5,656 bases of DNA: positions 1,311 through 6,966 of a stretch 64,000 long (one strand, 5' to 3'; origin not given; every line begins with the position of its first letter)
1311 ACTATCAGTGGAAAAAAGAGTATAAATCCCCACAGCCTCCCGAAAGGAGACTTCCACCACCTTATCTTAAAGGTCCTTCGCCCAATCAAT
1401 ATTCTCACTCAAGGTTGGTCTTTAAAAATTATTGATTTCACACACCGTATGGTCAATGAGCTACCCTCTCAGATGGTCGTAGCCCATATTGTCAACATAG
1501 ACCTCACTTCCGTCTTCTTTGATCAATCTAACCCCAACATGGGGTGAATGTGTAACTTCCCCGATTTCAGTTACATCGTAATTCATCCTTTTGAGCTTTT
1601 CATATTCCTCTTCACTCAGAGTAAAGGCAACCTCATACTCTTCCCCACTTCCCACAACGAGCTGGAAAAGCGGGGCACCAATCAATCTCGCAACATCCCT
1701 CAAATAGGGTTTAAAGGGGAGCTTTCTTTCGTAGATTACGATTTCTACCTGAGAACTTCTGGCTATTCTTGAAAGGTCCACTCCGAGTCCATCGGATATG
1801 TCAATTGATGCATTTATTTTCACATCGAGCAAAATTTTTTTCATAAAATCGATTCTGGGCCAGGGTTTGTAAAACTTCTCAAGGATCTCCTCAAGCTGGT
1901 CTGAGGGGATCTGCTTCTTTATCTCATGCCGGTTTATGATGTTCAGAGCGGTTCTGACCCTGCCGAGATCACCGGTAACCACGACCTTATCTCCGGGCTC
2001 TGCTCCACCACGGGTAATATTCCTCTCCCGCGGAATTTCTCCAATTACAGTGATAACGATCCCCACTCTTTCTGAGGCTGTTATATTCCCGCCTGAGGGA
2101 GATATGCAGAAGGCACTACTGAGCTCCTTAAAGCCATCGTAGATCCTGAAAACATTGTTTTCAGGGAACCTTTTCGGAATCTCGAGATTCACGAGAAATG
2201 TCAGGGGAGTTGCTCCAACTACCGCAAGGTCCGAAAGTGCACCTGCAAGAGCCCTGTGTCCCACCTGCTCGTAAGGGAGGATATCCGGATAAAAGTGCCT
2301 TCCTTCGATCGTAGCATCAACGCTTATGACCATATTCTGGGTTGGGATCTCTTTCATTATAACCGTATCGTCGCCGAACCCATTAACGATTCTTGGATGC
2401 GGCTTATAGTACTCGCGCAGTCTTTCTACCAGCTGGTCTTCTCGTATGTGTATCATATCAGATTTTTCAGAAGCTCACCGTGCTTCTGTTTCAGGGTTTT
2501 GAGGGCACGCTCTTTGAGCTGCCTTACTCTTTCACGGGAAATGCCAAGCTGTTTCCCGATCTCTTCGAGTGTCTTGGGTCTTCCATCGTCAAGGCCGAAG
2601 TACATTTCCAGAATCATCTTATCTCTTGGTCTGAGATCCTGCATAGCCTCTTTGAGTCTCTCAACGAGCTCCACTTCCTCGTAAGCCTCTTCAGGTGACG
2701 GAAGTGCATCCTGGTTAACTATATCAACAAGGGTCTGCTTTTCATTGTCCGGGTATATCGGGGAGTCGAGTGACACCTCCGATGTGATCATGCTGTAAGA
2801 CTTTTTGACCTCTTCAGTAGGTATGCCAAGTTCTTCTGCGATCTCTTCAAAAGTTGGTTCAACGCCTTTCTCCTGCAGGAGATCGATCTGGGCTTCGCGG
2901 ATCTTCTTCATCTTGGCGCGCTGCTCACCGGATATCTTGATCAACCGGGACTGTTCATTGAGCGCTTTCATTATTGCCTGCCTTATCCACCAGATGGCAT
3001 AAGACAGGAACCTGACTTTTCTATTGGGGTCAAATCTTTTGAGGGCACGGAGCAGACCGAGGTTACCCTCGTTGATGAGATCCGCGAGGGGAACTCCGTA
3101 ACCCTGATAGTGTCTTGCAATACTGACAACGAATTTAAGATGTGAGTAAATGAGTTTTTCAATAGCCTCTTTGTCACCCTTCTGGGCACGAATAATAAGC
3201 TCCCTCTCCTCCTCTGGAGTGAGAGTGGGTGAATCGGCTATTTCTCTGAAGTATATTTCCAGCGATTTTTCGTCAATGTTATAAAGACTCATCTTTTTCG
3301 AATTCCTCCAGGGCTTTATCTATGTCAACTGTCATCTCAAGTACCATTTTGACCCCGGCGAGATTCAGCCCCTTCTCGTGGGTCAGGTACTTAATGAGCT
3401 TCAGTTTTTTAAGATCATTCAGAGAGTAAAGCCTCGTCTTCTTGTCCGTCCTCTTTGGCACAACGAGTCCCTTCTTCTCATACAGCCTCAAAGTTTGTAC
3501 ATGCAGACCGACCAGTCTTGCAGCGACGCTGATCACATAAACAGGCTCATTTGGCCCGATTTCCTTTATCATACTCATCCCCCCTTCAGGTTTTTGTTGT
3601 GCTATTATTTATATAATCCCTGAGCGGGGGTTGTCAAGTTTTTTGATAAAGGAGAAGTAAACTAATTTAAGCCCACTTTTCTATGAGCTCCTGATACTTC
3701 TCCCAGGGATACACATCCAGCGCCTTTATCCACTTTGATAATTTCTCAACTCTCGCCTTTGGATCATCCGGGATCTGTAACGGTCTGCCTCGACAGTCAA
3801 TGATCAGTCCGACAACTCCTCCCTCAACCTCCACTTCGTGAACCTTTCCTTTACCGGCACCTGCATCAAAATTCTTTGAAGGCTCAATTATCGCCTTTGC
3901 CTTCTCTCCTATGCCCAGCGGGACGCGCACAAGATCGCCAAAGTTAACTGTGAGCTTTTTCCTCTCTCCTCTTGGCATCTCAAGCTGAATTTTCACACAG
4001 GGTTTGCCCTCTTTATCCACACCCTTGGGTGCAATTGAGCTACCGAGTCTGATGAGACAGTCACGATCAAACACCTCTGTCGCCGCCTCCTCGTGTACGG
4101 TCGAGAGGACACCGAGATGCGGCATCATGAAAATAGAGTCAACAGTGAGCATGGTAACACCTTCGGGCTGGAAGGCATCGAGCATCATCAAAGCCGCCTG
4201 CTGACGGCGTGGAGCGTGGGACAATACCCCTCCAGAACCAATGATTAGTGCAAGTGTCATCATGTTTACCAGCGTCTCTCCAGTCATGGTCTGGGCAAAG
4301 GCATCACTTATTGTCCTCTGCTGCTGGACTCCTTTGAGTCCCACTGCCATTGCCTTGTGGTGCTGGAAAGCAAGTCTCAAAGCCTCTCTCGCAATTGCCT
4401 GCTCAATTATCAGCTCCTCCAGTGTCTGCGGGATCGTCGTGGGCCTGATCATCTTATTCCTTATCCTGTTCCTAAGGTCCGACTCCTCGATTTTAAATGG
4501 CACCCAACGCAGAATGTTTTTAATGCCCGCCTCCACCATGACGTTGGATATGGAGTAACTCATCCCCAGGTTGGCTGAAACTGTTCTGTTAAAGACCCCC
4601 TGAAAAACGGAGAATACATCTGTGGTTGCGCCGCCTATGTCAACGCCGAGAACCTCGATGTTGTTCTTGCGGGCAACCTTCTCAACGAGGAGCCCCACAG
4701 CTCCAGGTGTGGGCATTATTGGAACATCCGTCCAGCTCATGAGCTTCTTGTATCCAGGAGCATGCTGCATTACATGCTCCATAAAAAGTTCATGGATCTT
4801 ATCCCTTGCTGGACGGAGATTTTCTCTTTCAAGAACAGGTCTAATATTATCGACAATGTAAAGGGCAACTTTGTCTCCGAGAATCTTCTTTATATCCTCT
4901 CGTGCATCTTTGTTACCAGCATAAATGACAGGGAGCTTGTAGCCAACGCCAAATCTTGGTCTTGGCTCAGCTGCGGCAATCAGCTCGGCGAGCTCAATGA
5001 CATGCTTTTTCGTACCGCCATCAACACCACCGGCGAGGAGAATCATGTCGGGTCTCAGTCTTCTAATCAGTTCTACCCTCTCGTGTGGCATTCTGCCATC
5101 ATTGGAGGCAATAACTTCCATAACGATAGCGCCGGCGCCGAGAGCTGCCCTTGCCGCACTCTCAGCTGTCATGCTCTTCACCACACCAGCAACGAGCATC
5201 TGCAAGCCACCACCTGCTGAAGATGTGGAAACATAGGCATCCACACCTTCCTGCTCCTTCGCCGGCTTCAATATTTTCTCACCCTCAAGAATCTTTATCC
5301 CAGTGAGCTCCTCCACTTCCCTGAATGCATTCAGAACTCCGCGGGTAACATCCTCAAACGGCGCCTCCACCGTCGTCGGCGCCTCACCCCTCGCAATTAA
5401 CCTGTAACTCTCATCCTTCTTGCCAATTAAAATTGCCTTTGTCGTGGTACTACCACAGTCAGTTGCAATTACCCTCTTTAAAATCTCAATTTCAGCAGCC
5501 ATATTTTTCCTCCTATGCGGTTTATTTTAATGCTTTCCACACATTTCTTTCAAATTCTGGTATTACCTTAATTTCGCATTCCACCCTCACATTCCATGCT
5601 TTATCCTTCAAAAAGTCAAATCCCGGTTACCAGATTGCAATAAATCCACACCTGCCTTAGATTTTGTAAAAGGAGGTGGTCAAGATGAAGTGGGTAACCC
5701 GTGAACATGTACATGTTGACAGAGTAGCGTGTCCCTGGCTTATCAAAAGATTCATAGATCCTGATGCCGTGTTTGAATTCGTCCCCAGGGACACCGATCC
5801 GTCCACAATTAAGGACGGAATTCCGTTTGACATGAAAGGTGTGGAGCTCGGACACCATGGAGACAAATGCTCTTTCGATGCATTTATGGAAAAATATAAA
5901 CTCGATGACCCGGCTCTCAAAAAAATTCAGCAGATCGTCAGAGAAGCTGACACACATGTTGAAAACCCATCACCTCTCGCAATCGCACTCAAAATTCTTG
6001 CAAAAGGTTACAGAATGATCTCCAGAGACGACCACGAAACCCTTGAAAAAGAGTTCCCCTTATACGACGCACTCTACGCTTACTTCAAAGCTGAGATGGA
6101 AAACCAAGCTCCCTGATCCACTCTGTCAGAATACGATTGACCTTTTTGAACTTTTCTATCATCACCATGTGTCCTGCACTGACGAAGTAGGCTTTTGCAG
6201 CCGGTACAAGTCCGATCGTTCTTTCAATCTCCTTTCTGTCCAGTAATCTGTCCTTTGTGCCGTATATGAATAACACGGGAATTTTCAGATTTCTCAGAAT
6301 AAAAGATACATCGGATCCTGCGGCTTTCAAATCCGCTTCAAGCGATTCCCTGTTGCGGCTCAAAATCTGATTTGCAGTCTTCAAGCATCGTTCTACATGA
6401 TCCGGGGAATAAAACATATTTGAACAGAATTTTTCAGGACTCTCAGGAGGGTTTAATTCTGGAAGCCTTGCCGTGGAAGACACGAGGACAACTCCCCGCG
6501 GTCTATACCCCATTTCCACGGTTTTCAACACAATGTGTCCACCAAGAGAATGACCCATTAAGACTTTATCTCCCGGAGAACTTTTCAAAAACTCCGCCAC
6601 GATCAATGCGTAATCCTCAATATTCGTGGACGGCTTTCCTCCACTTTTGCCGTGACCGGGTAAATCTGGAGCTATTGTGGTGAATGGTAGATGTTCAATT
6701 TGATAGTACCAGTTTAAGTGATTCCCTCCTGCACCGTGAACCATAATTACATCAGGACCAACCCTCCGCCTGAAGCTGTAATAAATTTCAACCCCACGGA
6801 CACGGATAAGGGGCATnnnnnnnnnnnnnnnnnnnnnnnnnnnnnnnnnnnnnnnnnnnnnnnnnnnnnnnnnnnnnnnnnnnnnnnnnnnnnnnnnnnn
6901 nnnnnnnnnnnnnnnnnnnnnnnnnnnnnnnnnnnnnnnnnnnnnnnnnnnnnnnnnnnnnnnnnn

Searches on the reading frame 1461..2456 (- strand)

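Call 38: search_protein_families(library=pfam, proteins=[window:1461-2456:-], max_evalue=0.00001)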
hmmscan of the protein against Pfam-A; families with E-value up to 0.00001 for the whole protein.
window:1461-2456:- (331 aa): 2 families
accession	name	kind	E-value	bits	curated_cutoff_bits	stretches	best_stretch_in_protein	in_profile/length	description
PF00586.29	AIRS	-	5.9e-17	62.5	24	1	28-140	1-111/112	AIR synthase related protein, N-terminal domain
PF02769.27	AIRS_C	-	2e-10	41.5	23.1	1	153-311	1-155/156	AIR synthase related protein, C-terminal domain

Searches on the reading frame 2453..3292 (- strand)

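Call 38: search_protein_families(library=pfam, proteins=[window:2453-3292:-], max_evalue=0.00001)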
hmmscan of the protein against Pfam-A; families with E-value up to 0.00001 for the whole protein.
window:2453-3292:- (279 aa): 5 families
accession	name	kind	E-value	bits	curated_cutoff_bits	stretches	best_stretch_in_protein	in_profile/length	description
PF04545.22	Sigma70_r4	-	8.7e-21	73.6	24.1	1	216-269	1-50/50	Sigma-70, region 4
PF04542.20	Sigma70_r2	-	1.6e-19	69.9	24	1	48-116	2-70/71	Sigma-70 region 2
PF04539.22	Sigma70_r3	-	1.4e-17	64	25.3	1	128-203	3-77/78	Sigma-70 region 3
PF08281.18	Sigma70_r4_2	-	1.2e-07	31.7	25.7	0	211-267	2-54/54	Sigma-70, region 4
PF00140.25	Sigma70_r1_2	-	1.3e-07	31.9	22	1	10-42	2-34/34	Sigma-70 factor, region 1.2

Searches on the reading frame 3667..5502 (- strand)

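Call 38: search_protein_families(library=pfam, proteins=[window:3667-5502:-], max_evalue=0.00001)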
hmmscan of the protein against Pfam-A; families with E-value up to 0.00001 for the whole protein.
window:3667-5502:- (611 aa): 2 families
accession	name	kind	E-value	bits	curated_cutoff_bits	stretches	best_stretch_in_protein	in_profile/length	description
PF13941.12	MutL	-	4.1e-133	444.9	27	1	11-482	1-450/450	MutL protein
PF01968.24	Hydantoinase_A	-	3.8e-06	26.8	22.9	0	267-312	65-109/291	Hydantoinase/oxoprolinase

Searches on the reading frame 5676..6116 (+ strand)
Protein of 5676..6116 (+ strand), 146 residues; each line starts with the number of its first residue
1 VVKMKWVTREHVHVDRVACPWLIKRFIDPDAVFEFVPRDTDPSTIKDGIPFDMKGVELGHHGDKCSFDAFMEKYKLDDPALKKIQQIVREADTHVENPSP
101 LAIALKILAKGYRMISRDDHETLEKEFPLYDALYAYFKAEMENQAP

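Call 64: search_protein_families(library=pfam, proteins=[window:5676-6116:+], max_evalue=0.00001)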
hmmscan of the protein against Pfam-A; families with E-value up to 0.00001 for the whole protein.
window:5676-6116:+ (146 aa): 1 family
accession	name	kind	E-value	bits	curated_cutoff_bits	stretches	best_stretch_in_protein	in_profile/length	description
PF09828.14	ChrB_C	-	6.7e-49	166.1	25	1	6-137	1-132/132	ChrB, C-terminal domain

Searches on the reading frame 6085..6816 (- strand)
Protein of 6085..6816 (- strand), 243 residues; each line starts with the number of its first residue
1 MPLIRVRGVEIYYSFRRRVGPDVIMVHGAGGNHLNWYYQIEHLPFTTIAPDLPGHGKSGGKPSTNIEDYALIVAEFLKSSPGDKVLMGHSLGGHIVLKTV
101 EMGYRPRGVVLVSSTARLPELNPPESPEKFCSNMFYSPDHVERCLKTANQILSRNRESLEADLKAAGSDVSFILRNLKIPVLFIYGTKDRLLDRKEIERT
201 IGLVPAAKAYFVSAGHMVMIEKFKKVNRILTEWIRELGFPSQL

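Call 38: search_protein_families(library=pfam, proteins=[window:6085-6816:-], max_evalue=0.00001)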
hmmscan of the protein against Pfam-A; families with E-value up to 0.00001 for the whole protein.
window:6085-6816:- (243 aa): 3 families
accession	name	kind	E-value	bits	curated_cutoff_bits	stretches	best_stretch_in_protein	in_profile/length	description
PF00561.26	Abhydrolase_1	-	6e-21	75.7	25.8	1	23-121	3-103/245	alpha/beta hydrolase fold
PF12697.13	Abhydrolase_6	-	8.7e-19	69.5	26.3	1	23-221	1-209/217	Alpha/beta hydrolase family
PF12146.15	Hydrolase_4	-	4.9e-14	52.6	27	1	23-160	7-156/239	Serine aminopeptidase, S33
